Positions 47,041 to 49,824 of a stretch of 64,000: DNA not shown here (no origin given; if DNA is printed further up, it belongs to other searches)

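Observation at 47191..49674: Unusual fusion of a class I methyltransferase-like domain with a PhyH-like Fe(II)/2-oxoglutarate dioxygenase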

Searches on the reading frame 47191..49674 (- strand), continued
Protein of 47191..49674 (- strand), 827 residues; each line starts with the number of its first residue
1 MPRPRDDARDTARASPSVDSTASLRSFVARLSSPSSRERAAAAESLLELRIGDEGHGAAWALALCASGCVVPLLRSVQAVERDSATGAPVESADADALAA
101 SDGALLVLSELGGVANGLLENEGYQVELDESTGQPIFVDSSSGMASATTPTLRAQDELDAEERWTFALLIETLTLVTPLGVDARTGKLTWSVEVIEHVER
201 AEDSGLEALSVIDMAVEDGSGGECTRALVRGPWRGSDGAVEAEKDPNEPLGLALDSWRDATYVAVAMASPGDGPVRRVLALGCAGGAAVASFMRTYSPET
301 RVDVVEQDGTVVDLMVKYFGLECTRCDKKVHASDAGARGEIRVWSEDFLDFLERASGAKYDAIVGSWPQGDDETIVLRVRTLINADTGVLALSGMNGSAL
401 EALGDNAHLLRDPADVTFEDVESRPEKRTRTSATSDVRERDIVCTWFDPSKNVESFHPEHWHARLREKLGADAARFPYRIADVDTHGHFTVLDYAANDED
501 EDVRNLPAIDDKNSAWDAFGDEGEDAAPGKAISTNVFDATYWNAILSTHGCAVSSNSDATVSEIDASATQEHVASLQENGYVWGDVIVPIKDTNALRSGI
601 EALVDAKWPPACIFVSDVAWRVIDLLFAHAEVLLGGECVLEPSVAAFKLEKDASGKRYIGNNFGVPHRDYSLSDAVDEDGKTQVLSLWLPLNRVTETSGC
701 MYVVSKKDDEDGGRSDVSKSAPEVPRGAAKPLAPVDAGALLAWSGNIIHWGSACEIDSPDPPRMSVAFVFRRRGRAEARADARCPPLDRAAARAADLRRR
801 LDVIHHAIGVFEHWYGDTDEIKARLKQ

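Call 60: search_protein_families(library=pfam, proteins=[P0130, P0216, P0208, P0200, P0149, P0157, P0186, P0132, P0210, P0122], max_evalue=0.01)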
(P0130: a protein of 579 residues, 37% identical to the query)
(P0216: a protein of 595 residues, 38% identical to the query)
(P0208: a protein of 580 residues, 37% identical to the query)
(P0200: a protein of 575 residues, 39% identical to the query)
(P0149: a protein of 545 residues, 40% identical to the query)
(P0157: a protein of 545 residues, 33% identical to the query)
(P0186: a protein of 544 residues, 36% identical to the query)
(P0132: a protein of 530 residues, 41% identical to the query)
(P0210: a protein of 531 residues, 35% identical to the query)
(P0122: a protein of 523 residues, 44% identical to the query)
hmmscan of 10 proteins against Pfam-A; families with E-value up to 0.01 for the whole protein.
P0130 (579 aa): 2 families
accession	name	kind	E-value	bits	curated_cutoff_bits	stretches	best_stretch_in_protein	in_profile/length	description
PF05721.19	PhyH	-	2.5e-10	41.4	22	1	371-468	111-201/213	Phytanoyl-CoA dioxygenase (PhyH)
PF01899.21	MNHE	-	0.005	17.1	27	1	292-341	37-87/145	Na+/H+ ion antiporter subunit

P0216 (595 aa): 1 family
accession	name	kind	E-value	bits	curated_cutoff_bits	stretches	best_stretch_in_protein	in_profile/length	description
PF05721.19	PhyH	-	5.5e-06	27.2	22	1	300-433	105-211/213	Phytanoyl-CoA dioxygenase (PhyH)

P0208 (580 aa): 1 family
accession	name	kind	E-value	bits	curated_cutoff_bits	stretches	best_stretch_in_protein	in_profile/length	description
PF05721.19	PhyH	-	5.5e-13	50.1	22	1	413-502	109-202/213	Phytanoyl-CoA dioxygenase (PhyH)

P0200 (575 aa): 1 family
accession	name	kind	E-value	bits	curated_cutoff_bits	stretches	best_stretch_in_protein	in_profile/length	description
PF05721.19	PhyH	-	9.2e-08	33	22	1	374-470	120-212/213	Phytanoyl-CoA dioxygenase (PhyH)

P0149 (545 aa): 2 families
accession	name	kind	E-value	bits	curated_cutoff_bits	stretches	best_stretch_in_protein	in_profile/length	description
PF18052.6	Rx_N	-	0.0063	17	27.7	0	53-139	5-91/93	Rx N-terminal domain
PF05721.19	PhyH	-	0.0087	16.8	22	0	299-347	105-149/213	Phytanoyl-CoA dioxygenase (PhyH)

P0157 (545 aa): 1 family
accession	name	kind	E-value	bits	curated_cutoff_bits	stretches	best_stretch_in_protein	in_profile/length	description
PF05721.19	PhyH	-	7.7e-11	43.1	22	1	369-464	103-202/213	Phytanoyl-CoA dioxygenase (PhyH)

P0186 (544 aa): 1 family
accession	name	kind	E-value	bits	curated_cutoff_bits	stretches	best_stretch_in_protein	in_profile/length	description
PF05721.19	PhyH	-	3.2e-05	24.7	22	1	288-396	104-207/213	Phytanoyl-CoA dioxygenase (PhyH)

P0132 (530 aa): 1 family
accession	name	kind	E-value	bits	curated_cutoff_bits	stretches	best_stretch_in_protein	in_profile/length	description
PF05721.19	PhyH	-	3.3e-08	34.5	22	1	336-443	102-200/213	Phytanoyl-CoA dioxygenase (PhyH)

P0210 (531 aa): 1 family
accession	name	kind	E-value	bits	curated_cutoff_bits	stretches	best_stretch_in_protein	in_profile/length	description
PF05721.19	PhyH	-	3.1e-10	41.1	22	1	360-455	104-203/213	Phytanoyl-CoA dioxygenase (PhyH)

P0122 (523 aa): 1 family
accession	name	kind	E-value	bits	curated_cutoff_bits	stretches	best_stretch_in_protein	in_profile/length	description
PF05721.19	PhyH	-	6e-08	33.7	22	1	312-429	110-201/213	Phytanoyl-CoA dioxygenase (PhyH)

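Call 70: find_encoding_contigs(protein=window:47191-49674:-, flank=3000, max_places=4)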
Protein window:47191-49674:- (827 aa): 2 contigs read that carry it; 1 place shown.
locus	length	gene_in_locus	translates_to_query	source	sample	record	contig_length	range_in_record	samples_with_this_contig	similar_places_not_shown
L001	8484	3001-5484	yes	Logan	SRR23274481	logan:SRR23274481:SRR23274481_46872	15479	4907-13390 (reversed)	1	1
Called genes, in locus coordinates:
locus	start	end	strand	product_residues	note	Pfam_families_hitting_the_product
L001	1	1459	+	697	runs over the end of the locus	PF04112:Mak10, PF25789:TPR_NAA35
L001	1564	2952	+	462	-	-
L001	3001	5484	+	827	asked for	-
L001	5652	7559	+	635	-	PF00390:malic, PF03949:Malic_M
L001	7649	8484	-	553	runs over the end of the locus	PF03737:RraA-like, PF01081:Aldolase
